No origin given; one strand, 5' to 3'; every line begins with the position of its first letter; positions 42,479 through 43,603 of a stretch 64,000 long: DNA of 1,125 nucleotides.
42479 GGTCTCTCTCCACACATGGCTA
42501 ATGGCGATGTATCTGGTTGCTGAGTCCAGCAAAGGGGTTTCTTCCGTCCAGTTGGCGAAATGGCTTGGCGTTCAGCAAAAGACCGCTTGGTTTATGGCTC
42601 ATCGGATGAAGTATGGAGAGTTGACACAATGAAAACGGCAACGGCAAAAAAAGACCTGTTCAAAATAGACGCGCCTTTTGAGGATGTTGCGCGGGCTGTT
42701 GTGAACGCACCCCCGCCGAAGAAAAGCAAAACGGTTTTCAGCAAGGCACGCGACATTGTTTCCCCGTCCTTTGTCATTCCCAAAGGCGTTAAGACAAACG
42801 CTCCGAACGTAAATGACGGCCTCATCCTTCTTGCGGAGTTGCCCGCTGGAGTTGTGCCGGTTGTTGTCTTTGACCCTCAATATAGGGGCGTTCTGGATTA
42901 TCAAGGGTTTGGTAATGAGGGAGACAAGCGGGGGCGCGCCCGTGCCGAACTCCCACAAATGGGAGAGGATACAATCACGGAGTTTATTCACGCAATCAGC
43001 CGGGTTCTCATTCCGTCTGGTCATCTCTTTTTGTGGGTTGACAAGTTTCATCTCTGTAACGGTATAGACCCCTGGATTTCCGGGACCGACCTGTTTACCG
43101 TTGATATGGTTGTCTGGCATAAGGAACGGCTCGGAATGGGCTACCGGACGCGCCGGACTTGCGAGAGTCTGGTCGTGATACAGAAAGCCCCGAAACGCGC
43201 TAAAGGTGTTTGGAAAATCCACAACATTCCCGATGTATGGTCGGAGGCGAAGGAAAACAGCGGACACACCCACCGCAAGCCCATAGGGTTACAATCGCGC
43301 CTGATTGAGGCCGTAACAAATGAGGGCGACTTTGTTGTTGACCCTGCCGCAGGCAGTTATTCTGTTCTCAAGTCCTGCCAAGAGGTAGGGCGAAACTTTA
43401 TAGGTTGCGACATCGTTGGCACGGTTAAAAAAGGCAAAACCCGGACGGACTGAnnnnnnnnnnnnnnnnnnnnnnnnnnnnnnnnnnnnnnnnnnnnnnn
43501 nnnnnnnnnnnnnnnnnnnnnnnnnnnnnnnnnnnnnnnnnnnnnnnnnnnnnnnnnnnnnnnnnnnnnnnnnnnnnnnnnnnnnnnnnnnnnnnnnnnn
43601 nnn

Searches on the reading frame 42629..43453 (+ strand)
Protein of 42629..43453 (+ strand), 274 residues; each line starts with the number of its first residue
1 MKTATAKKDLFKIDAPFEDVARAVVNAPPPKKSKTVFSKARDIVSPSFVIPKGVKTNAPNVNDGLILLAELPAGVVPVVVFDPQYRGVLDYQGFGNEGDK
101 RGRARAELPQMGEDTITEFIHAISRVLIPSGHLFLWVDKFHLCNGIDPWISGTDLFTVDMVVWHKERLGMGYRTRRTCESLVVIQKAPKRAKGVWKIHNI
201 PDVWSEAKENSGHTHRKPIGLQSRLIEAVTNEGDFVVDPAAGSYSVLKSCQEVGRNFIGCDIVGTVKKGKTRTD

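Call 3: search_protein_families(library=pfam, proteins=[window:42629-43453:+], max_evalue=1)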
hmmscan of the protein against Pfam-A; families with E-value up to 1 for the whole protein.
window:42629-43453:+ (274 aa): 1 family
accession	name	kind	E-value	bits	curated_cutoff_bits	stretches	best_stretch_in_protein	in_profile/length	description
PF01555.25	N6_N4_Mtase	-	3.4e-17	63.6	26.7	1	115-262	31-211/221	DNA methylase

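Call 4: search_protein_families(library=ncbifam, proteins=[window:42629-43453:+], max_evalue=1)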
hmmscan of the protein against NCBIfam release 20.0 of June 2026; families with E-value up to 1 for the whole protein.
window:42629-43453:+ (274 aa): 4 families
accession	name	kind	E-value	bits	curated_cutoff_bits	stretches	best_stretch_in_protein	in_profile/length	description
NF008572.0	PRK11524.1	equivalog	4.2e-09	36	292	1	198-262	180-244/294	adenine-specific DNA-methyltransferase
NF050803.1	DnaMtaseCcrMCaul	equivalog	9.5e-08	31.3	830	1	208-261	181-234/350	adenine-specific DNA-methyltransferase CcrM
NF010253.0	PRK13699.1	subfamily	8.9e-07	28.8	244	1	198-267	128-198/226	DNA methyltransferase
NF011527.0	PRK14968.1-1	equivalog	0.13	12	242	1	110-140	124-154/192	putative methyltransferase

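Call 6: search_protein_families(library=padloc, proteins=[window:42629-43453:+], max_evalue=1)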
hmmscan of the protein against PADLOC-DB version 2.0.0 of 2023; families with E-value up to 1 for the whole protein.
window:42629-43453:+ (274 aa): 45 families (the best 25 are shown)
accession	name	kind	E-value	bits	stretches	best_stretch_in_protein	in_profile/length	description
PDLC03271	MTase_II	-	2.7e-78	260.7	1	58-263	13-219/228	Type II methyltransferase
PDLC03371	MTase_II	-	2e-16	58.3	2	186-262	167-240/260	Type II methyltransferase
PDLC03299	MTase_II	-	1.1e-13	49.4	1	191-264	177-247/296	Type II methyltransferase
PDLC03379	MTase_II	-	1.9e-12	45.6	1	61-264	23-231/267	Type II methyltransferase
PDLC03339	MTase_II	-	2.9e-12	44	1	158-263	155-260/399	Type II methyltransferase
PDLC03320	MTase_II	-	3.2e-10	37.6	2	192-262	195-262/289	Type II methyltransferase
PDLC03387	MTase_II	-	4.8e-10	37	1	190-262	189-263/289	Type II methyltransferase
PDLC03353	MTase_II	-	7.4e-10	36.8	1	180-263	161-239/260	Type II methyltransferase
PDLC03265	MTase_II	-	1.3e-09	36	2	190-263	241-317/333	Type II methyltransferase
PDLC03300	MTase_II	-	4.2e-09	33.9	1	203-261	205-263/302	Type II methyltransferase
PDLC03251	MTase_II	-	3.1e-08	31.2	1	209-261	201-253/282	Type II methyltransferase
PDLC03228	MTase_II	-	3.4e-08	31.6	1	200-265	130-196/227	Type II methyltransferase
PDLC03321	MTase_II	-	3.1e-07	27.9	1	125-263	94-231/245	Type II methyltransferase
PDLC03350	MTase_II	-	4.4e-07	27.6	1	202-267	223-288/312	Type II methyltransferase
PDLC03308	MTase_II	-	5.2e-07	27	1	198-267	316-387/419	Type II methyltransferase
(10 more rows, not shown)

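Call 7: search_protein_families(library=phrogs, proteins=[window:42629-43453:+], max_evalue=0.1)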
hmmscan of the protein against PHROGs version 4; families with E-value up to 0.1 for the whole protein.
window:42629-43453:+ (274 aa): 8 families
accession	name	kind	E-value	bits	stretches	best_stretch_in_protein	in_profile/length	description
phrog_67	-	other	5.4e-27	96.2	1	65-262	132-331/743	DNA methyltransferase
phrog_3008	-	other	9.4e-13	49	1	209-262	146-199/244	DNA methyltransferase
phrog_498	-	other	2.9e-10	40.3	1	111-262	248-408/633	DNA methyltransferase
phrog_18293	-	other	2.4e-07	31.7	1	208-261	41-94/119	methyltransferase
phrog_6952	-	other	4.3e-06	27.7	1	202-262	100-163/181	DNA methyltransferase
phrog_23085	-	unknown function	2.4e-05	25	1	205-261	36-92/138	-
phrog_21315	-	unknown function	4.3e-05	23.6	1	97-183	254-342/415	-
phrog_8769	-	other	0.021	15.7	1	223-259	5-38/71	methyltransferase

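Call 9: search_solved_structures(query=window:42629-43453:+, max_evalue=0.01, show_alignments=2)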
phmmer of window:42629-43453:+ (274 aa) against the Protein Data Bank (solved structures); distinct sequences matched with E-value up to 0.01: 10.
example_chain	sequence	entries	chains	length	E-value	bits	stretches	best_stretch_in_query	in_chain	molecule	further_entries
8urk_A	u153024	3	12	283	1.1e-08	37.6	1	199-262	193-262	Methyltransferase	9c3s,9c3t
9c3u_A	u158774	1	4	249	1e-07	34.5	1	199-262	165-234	Methyltransferase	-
1g60_A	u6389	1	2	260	7.2e-05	25.1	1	213-262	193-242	Adenine-specific Methyltransferase MboIIA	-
8s9n_A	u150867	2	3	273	0.00016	24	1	117-265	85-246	DNA cytosine-N4 methyltransferase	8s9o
8s9m_A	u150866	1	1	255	0.00017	23.9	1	118-265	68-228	DNA cytosine-N4 methyltransferase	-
5hfj_A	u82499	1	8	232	0.00018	23.8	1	207-261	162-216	Adenine specific DNA methyltransferase (DpnA)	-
5hek_A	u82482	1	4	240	0.00019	23.7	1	208-261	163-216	Adenine specific DNA methyltransferase (DpnA)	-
1eg2_A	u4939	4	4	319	0.00043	22.5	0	193-264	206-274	MODIFICATION METHYLASE RSRI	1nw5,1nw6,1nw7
2zie_A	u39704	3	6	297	0.00068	21.9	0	202-264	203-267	Putative modification methylase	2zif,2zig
1nw8_A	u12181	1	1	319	0.00084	21.6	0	193-264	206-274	MODIFICATION METHYLASE RSRI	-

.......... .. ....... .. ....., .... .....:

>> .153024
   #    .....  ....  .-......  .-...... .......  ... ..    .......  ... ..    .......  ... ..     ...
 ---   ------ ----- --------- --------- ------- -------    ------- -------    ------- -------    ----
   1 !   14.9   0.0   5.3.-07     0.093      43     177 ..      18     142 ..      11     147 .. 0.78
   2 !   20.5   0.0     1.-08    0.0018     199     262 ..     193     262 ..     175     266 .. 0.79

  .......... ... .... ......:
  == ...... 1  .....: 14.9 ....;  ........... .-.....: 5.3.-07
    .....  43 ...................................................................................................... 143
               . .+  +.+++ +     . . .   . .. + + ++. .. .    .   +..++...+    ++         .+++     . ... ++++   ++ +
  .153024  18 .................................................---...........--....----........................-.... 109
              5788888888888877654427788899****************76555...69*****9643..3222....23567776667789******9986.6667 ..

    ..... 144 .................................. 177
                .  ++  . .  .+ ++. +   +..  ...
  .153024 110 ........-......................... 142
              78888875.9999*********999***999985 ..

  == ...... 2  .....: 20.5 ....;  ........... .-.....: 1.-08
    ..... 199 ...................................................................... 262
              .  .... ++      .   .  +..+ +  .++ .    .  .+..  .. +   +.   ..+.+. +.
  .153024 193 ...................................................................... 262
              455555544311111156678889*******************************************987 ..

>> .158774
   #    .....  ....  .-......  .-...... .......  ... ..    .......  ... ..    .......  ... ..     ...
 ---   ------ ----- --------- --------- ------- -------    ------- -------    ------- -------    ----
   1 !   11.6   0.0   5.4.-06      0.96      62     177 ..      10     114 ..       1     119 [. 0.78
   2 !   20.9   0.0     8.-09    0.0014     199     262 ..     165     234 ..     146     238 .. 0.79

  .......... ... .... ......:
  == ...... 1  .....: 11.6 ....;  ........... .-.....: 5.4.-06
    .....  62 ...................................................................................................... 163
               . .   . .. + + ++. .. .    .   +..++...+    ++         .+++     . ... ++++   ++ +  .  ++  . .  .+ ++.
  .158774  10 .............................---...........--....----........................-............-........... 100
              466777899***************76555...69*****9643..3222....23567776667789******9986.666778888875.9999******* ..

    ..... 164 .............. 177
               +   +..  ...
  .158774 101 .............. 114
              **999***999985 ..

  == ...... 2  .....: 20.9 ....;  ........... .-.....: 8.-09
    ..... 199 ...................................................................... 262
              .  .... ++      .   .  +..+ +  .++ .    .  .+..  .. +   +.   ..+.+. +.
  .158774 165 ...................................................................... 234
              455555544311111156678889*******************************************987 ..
